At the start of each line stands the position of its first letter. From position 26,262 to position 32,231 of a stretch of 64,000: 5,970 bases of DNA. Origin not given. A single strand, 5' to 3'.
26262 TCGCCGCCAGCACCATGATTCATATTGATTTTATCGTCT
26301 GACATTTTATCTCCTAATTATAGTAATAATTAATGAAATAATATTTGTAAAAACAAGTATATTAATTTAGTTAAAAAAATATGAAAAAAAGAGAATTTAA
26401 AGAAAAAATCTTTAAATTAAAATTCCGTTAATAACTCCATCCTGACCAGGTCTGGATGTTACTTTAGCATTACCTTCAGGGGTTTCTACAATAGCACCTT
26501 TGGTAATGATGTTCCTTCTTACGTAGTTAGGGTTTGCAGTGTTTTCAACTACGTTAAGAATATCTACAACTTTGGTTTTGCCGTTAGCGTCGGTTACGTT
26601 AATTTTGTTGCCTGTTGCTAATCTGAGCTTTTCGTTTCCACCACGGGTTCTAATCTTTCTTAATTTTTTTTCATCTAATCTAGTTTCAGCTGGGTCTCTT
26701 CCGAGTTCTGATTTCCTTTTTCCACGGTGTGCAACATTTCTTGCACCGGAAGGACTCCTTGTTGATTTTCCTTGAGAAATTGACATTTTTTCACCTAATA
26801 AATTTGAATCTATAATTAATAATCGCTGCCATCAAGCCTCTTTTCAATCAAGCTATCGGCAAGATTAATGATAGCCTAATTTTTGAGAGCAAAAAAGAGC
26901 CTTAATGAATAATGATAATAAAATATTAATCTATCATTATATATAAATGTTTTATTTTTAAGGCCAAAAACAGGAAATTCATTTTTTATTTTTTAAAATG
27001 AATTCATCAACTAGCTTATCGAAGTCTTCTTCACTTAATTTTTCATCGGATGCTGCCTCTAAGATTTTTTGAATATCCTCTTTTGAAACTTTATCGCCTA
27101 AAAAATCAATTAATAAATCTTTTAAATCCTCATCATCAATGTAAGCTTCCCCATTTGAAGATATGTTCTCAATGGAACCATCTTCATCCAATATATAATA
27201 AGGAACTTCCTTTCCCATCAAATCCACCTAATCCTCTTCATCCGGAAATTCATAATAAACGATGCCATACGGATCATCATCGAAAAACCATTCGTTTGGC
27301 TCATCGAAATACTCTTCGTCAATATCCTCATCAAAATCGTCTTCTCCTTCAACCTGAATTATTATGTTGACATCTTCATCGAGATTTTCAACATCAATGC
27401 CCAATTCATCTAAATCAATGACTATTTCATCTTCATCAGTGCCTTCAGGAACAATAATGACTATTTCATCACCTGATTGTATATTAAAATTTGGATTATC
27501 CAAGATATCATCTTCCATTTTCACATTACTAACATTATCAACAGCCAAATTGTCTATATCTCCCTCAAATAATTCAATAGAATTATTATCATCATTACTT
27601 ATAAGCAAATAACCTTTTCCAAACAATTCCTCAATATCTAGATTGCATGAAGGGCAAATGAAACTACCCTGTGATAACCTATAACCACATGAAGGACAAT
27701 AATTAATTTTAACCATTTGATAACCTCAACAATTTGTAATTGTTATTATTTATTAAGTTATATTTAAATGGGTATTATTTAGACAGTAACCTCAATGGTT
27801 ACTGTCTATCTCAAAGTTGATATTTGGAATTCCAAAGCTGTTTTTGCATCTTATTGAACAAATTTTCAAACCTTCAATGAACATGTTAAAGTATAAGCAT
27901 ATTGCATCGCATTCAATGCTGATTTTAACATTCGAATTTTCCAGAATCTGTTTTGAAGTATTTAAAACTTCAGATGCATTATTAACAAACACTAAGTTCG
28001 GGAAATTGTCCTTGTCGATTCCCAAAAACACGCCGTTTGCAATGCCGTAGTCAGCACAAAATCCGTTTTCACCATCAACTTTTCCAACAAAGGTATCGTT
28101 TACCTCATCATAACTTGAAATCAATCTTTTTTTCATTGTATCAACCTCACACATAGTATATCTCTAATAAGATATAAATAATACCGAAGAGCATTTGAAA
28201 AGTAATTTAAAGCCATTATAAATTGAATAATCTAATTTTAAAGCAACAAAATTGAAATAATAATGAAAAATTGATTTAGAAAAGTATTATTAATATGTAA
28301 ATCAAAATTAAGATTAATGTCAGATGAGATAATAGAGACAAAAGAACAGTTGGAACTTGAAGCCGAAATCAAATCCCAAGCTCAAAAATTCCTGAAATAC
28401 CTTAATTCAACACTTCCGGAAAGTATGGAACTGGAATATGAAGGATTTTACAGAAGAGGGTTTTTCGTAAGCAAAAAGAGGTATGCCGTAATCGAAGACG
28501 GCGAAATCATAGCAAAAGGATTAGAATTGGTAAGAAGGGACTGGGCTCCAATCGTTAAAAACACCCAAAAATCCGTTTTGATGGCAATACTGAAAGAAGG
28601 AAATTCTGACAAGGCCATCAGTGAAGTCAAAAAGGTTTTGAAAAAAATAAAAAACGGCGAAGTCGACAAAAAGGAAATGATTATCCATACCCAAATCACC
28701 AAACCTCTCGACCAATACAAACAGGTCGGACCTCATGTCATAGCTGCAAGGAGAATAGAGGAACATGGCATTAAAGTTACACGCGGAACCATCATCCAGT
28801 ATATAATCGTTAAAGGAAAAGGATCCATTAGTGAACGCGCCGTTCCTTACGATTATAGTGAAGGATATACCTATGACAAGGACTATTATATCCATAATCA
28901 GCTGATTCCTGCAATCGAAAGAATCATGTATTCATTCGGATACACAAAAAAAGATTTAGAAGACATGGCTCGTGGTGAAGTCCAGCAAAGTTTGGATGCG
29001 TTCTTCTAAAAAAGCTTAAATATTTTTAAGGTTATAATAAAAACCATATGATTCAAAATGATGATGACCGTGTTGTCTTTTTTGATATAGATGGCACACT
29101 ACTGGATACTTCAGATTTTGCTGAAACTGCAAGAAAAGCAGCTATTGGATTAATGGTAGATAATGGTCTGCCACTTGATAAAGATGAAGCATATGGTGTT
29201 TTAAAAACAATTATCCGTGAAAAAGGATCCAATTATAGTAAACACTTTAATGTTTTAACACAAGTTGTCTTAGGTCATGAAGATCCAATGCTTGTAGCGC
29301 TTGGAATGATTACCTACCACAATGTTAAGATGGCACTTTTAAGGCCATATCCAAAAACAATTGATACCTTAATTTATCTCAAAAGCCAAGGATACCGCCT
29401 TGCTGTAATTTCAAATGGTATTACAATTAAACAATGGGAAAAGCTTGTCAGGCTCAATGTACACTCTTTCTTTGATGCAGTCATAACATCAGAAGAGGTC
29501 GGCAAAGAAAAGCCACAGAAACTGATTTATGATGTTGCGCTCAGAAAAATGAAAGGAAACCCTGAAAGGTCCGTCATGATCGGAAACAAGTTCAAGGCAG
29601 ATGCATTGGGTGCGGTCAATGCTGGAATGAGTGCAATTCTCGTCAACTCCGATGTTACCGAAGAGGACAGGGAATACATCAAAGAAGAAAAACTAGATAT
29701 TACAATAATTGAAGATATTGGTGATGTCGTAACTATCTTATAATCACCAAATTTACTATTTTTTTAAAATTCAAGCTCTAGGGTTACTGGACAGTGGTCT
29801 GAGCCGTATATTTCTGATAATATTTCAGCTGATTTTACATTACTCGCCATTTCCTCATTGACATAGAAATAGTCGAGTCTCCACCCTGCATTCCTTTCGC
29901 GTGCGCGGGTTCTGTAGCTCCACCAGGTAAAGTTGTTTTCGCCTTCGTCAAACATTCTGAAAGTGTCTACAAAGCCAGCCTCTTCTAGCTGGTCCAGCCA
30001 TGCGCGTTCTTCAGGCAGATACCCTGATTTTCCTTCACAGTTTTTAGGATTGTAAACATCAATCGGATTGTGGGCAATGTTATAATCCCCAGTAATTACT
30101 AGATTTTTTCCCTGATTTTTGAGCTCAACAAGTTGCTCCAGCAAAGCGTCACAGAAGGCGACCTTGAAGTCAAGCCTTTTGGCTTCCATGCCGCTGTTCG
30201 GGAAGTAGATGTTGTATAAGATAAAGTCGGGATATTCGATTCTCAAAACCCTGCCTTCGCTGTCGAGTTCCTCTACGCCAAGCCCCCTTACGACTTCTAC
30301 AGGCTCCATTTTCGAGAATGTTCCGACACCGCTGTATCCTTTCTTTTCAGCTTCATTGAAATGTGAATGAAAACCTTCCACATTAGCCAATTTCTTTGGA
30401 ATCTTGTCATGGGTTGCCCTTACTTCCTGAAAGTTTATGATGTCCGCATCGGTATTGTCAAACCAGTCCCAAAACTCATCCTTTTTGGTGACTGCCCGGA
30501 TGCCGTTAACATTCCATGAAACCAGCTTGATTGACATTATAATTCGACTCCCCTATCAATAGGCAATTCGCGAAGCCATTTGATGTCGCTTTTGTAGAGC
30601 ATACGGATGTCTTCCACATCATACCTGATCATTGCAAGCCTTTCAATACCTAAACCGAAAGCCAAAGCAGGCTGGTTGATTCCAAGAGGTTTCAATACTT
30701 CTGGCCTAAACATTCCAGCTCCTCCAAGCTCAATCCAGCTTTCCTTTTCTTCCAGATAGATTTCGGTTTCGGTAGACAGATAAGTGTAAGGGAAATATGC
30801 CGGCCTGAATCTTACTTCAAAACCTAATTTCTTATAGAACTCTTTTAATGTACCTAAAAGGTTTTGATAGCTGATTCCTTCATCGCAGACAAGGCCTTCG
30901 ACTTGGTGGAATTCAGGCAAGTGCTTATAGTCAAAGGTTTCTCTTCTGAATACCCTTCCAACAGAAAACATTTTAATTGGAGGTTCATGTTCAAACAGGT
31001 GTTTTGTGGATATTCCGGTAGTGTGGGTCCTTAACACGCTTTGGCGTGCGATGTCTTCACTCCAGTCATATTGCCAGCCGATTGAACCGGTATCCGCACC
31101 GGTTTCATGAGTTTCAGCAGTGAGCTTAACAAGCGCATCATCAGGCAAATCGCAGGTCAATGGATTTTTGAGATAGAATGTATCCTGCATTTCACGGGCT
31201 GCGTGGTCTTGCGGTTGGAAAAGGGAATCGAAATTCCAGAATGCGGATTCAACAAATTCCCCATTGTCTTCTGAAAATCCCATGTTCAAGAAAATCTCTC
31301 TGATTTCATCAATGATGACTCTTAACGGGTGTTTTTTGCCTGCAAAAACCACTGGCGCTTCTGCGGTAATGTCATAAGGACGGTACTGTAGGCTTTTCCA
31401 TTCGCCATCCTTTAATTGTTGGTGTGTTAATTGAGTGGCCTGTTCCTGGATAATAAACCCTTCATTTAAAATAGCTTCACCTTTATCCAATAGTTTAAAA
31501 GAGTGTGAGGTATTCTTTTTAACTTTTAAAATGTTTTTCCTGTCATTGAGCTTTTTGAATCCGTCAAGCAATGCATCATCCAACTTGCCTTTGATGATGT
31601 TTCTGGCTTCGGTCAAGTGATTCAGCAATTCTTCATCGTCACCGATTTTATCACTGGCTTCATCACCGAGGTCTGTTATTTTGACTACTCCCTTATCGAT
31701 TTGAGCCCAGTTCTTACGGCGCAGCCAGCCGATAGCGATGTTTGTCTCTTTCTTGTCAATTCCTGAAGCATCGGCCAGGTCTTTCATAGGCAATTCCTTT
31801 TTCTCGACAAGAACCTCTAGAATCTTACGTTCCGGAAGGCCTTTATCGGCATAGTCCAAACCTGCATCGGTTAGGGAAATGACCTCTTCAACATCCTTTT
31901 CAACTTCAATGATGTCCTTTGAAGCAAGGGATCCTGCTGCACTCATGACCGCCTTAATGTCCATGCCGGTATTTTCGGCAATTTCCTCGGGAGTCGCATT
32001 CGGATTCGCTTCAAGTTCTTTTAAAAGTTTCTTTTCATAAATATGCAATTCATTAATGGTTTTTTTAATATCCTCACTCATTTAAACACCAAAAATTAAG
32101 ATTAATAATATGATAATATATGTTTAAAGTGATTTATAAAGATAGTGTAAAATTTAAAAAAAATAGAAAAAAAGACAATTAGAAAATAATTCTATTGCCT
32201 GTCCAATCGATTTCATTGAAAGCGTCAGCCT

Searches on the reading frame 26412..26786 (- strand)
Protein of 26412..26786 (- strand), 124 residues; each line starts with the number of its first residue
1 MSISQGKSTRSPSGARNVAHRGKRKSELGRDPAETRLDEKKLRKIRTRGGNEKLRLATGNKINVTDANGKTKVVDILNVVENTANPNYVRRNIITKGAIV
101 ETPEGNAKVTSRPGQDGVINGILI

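Call 100: search_protein_families(library=pfam, proteins=[window:26412-26786:-], max_evalue=0.0001)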
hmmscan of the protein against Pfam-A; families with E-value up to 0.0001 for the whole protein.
window:26412-26786:- (124 aa): 1 family
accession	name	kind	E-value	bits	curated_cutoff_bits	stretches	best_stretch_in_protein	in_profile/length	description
PF01201.27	Ribosomal_S8e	-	4.7e-40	137.3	30.2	1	5-124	2-133/133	Ribosomal protein S8e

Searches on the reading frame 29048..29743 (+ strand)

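Call 100: search_protein_families(library=pfam, proteins=[window:29048-29743:+], max_evalue=0.0001)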
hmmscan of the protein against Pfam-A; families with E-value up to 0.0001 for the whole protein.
window:29048-29743:+ (231 aa): 5 families
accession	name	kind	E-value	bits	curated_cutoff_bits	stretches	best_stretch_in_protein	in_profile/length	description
PF13419.12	HAD_2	-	2.4e-25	90.1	23.8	1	10-199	1-178/178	Haloacid dehalogenase-like hydrolase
PF00702.32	Hydrolase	-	4.2e-23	83.2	26.4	1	8-193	2-191/191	haloacid dehalogenase-like hydrolase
PF13242.12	Hydrolase_like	-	1.2e-12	48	22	1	155-226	4-74/75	HAD-hyrolase-like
PF12710.13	HAD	-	9.3e-06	26.6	27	1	10-149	1-131/189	haloacid dehalogenase-like hydrolase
PF13344.12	Hydrolase_6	-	6.8e-05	23.3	27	0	99-151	14-69/101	Haloacid dehalogenase-like hydrolase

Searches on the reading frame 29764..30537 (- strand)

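Call 40: search_protein_families(library=pfam, proteins=[window:29764-30537:-], max_evalue=0.001)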
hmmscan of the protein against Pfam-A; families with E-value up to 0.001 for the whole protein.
window:29764-30537:- (257 aa): 2 families
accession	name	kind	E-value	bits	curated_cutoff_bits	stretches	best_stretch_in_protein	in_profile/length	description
PF03372.29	Exo_endo_phos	-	6.3e-30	104.9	24.5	1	6-248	1-225/225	Endonuclease/Exonuclease/phosphatase family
PF14529.12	Exo_endo_phos_2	-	0.00013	22.3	27.4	0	107-251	3-116/117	Endonuclease-reverse transcriptase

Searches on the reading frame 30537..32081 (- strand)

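Call 40: search_protein_families(library=pfam, proteins=[window:30537-32081:-], max_evalue=0.001)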
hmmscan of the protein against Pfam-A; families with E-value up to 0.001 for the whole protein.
window:30537-32081:- (514 aa): 8 families
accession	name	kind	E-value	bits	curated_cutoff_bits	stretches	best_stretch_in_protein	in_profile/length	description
PF01409.25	tRNA-synt_2d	-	9.8e-95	317.1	19.8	1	236-505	2-245/246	tRNA synthetases class II core domain (F)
PF13412.12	HTH_24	-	5.5e-11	42.3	21.9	1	14-59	3-48/48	Winged helix-turn-helix DNA-binding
PF10771.15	DUF2582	-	6.1e-10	39.5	24.2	1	86-129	12-55/65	Winged helix-turn-helix domain (DUF2582)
PF01978.25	TrmB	-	5e-07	29.9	25.6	0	12-63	6-57/68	Sugar-specific transcriptional regulator TrmB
PF17759.6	tRNA_synthFbeta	-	5.6e-07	29.7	22.4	1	367-477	95-212/214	Phenylalanyl tRNA synthetase beta chain CLM domain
PF13404.12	HTH_AsnC-type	-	1.2e-05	25.5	27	0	17-46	6-35/42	AsnC-type helix-turn-helix domain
PF00152.25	tRNA-synt_2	-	0.00019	21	25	0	370-395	93-118/308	tRNA synthetases class II (D, K and N)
PF00587.30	tRNA-synt_2b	-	0.00022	21.8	29.3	0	364-424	32-99/179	tRNA synthetase class II core domain (G, H, P, S and T)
